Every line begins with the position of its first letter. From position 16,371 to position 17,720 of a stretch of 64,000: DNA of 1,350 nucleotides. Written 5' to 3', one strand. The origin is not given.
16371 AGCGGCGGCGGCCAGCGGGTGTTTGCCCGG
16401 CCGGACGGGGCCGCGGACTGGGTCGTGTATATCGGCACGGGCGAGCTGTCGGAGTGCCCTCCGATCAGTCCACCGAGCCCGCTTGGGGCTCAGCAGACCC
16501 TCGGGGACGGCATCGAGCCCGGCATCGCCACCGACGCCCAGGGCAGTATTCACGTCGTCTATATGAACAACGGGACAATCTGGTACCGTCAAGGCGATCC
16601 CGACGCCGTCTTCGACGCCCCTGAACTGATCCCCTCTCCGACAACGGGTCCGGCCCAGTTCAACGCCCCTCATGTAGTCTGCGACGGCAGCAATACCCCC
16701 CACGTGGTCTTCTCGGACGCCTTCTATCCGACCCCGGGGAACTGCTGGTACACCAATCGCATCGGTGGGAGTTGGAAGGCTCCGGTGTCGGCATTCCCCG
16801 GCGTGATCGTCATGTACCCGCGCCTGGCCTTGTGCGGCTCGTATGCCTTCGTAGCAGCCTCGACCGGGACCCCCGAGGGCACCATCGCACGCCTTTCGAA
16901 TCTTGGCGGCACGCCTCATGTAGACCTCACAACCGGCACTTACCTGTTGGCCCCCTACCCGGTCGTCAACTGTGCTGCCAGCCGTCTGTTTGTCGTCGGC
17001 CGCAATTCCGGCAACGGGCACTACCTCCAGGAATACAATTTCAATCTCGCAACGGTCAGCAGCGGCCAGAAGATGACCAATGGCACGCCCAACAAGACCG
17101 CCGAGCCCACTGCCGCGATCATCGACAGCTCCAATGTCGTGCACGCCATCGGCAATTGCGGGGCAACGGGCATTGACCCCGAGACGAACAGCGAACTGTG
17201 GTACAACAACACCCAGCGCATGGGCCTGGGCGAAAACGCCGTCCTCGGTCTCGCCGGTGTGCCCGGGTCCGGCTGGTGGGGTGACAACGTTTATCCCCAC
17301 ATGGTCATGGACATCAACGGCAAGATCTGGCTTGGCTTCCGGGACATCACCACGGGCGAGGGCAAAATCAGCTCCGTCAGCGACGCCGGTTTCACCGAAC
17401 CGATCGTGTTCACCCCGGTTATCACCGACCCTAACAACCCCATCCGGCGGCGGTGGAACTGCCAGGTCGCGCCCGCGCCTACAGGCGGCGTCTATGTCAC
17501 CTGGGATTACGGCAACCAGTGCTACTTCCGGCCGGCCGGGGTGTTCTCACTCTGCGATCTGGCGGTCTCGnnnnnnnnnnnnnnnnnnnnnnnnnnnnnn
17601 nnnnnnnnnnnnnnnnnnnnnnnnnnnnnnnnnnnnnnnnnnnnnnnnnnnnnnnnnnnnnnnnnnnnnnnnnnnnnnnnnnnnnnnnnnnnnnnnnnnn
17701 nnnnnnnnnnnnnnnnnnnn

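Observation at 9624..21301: Unannotated ~150-aa X module present in four different secreted proteins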

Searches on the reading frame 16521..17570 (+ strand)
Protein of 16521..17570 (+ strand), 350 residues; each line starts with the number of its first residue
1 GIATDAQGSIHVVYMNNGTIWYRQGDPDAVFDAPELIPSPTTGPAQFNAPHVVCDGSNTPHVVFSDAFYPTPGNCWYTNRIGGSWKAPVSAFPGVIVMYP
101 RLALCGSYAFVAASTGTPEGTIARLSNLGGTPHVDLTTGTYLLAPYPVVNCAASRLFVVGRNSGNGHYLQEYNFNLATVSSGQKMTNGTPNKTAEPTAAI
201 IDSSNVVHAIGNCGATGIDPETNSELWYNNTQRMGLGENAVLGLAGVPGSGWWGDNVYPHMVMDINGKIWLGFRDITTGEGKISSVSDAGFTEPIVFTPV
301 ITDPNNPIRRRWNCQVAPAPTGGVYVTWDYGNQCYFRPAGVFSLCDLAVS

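Call 67: search_protein_families(library=pfam, proteins=[window:16521-17570:+], max_evalue=1)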
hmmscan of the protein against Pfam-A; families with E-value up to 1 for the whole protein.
window:16521-17570:+ (350 aa): 2 families
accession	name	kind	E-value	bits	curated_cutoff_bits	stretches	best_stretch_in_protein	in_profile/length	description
PF15892.11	BNR_4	-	0.032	14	27.3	0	258-282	96-120/272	BNR repeat-containing family member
PF07494.17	Reg_prop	-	0.57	11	20.4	0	254-272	4-21/24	Two component regulator propeller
